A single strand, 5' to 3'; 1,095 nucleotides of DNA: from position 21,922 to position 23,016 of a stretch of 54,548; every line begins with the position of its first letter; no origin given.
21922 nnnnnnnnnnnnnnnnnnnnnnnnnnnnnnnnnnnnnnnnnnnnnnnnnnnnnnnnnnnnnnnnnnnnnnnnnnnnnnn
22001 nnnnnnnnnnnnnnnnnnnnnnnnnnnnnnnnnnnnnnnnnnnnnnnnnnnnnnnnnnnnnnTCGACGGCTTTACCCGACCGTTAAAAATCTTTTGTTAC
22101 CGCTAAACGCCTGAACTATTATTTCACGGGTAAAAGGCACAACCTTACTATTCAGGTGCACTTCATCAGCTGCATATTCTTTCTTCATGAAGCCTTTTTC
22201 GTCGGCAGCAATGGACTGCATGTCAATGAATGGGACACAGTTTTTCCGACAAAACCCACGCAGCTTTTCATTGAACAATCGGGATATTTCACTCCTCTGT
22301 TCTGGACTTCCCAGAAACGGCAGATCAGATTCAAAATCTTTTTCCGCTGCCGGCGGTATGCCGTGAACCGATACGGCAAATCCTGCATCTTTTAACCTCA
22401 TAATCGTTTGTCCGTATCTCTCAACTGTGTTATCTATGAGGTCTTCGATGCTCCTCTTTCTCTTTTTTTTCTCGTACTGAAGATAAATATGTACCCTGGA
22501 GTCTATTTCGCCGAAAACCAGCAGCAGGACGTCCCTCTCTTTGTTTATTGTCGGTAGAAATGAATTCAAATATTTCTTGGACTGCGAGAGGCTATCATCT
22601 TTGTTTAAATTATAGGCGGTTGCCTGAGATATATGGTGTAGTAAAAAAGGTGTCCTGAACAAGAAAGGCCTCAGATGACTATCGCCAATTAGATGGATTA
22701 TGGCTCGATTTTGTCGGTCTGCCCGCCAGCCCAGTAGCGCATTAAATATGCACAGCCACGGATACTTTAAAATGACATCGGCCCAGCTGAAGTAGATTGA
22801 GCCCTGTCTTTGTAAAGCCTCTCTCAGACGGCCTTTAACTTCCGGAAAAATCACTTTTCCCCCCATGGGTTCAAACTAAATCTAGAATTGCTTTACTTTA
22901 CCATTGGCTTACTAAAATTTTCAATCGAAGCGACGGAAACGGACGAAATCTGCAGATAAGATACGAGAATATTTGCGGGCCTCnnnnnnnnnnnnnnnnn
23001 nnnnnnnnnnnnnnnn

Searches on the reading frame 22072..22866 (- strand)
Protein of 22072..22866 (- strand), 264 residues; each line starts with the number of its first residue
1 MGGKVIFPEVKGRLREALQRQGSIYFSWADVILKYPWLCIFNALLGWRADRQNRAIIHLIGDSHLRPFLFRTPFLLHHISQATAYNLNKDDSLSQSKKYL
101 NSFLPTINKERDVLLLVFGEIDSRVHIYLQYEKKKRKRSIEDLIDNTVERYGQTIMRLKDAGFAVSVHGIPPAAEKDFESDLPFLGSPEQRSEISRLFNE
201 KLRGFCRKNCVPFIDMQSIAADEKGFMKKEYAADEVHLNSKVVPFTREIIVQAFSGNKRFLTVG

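Call 8: search_protein_families(library=pfam, proteins=[window:22072-22866:-], max_evalue=0.001)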
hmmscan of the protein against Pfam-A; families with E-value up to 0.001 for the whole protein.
window:22072-22866:- (264 aa): 1 family
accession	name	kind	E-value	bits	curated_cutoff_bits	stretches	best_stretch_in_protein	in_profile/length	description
PF13472.12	Lipase_GDSL_2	-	3.2e-05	25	32.9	1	150-241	88-174/178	GDSL-like Lipase/Acylhydrolase family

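Call 78: search_protein_families(library=ncbifam, proteins=[window:22072-22866:-], max_evalue=0.00001)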
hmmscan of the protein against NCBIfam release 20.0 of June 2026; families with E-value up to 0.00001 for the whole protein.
window:22072-22866:- (264 aa): 0 families
